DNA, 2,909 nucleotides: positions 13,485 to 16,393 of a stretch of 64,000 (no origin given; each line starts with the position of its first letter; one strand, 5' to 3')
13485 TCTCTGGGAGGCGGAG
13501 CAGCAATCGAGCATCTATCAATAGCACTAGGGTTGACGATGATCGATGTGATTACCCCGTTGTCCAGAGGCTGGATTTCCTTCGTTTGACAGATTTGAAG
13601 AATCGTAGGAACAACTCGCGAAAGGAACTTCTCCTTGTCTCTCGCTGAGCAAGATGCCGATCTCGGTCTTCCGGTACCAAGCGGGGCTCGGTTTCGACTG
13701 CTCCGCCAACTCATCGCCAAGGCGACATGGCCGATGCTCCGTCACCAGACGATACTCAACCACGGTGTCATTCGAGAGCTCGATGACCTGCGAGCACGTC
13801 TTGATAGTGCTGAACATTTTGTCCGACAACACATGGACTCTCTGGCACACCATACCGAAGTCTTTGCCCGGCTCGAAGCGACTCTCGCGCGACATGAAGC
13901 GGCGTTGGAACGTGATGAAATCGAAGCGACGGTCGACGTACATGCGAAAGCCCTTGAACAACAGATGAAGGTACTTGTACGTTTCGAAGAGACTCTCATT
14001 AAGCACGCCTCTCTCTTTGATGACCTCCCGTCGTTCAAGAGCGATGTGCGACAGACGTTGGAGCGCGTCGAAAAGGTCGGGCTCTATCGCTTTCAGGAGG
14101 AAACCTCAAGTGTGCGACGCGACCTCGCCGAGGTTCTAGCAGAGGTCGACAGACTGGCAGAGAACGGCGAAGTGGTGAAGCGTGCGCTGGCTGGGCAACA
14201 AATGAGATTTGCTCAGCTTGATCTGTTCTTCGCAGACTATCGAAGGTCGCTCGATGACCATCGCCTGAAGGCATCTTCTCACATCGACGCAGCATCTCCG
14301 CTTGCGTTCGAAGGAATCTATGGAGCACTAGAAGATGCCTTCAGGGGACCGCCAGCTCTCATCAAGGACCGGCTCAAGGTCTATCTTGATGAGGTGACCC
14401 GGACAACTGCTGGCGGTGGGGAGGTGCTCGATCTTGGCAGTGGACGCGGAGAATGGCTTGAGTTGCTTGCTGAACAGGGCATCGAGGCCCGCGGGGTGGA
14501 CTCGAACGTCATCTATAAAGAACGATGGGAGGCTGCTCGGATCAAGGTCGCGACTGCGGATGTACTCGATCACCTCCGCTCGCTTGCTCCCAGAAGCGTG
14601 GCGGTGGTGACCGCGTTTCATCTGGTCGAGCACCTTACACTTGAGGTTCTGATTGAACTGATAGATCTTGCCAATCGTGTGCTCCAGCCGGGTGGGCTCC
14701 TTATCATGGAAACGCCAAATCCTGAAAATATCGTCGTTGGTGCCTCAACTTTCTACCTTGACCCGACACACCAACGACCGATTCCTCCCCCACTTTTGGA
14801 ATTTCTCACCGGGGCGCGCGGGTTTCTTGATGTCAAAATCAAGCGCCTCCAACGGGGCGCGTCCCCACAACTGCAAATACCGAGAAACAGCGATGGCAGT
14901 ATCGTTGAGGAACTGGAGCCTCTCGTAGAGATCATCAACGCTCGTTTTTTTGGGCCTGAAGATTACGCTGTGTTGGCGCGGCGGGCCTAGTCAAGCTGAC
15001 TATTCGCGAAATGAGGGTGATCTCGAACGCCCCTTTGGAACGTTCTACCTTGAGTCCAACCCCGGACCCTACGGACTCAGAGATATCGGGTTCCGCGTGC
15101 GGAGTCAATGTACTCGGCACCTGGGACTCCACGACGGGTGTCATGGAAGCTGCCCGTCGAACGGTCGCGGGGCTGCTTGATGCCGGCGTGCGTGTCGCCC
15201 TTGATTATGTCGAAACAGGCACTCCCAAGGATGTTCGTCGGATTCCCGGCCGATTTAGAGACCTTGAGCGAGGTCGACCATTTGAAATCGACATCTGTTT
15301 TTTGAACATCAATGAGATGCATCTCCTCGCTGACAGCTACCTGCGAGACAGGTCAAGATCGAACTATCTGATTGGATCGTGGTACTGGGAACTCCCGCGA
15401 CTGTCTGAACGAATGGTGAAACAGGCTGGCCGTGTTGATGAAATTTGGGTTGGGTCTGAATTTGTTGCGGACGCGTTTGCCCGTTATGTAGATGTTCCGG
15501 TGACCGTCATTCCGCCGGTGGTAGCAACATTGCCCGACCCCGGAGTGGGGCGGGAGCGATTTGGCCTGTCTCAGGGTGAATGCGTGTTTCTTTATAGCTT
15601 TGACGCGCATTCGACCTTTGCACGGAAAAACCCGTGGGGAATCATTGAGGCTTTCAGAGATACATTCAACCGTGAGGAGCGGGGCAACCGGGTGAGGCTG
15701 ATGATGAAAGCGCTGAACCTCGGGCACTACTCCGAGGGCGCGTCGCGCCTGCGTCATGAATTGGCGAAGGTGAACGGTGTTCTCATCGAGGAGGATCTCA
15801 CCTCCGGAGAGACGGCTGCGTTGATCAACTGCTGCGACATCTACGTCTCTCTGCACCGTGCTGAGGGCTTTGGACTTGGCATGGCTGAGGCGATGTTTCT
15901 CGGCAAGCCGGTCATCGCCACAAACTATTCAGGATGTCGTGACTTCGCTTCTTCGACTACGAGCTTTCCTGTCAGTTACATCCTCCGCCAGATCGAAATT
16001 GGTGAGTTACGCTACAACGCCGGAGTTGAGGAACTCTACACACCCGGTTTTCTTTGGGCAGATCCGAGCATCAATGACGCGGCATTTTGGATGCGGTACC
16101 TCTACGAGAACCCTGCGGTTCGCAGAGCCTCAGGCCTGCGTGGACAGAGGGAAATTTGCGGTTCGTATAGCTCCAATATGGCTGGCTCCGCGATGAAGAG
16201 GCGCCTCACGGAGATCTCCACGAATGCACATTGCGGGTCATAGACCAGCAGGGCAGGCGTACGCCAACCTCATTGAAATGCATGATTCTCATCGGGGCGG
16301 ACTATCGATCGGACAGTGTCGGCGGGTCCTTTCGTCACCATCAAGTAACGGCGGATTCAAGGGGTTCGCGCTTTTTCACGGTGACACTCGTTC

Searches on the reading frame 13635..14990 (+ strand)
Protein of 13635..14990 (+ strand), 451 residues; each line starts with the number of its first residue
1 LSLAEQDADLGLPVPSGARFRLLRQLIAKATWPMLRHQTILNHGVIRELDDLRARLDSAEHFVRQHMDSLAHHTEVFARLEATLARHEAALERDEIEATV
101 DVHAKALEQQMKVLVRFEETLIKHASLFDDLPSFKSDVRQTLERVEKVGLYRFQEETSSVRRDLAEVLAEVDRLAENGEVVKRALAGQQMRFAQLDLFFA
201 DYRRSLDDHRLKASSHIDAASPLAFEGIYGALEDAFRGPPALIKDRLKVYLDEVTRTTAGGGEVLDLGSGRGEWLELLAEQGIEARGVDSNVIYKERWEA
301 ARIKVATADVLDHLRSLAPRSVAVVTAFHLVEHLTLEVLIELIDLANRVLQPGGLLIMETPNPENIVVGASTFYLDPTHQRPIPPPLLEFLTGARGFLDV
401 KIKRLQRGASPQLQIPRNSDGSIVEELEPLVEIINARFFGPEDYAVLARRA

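Call 87: search_protein_families(library=pfam, proteins=[window:13635-14990:+], max_evalue=0.0001)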
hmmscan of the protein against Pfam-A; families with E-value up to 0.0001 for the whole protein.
window:13635-14990:+ (451 aa): 5 families
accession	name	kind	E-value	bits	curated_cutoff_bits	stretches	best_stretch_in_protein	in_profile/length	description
PF13489.12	Methyltransf_23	-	2.3e-13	50.7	27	1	250-363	9-121/164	Methyltransferase domain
PF13649.12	Methyltransf_25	-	1.8e-08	35.4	27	1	264-354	1-97/97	Methyltransferase domain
PF08241.18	Methyltransf_11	-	2.9e-08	34.7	21.2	1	265-358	1-95/95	Methyltransferase domain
PF08242.18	Methyltransf_12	-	4.5e-05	24.5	30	0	265-356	1-98/98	Methyltransferase domain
PF07021.18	MetW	-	8.4e-05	22.7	21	0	253-325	6-79/193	Methionine biosynthesis protein MetW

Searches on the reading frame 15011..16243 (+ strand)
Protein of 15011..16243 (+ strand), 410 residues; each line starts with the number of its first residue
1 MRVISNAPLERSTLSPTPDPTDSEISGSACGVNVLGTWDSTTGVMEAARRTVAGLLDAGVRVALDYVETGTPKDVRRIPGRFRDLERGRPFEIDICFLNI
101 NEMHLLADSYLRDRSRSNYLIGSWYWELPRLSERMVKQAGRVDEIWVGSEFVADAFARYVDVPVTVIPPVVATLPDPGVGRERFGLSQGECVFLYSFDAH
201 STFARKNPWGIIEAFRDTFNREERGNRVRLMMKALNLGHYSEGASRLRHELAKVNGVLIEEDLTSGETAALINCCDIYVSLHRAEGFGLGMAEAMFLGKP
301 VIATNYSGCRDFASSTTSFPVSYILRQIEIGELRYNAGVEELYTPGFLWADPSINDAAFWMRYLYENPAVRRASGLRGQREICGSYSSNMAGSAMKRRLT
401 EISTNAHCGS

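Call 87: search_protein_families(library=pfam, proteins=[window:15011-16243:+], max_evalue=0.0001)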
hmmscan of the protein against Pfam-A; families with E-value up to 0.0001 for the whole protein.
window:15011-16243:+ (410 aa): 2 families
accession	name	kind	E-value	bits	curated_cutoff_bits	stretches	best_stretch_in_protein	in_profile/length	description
PF00534.26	Glycos_transf_1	-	3.2e-09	37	26.4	1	205-313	27-131/172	Glycosyl transferases group 1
PF13692.12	Glyco_trans_1_4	-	3.1e-08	34.4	27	1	246-312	48-114/142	Glycosyl transferases group 1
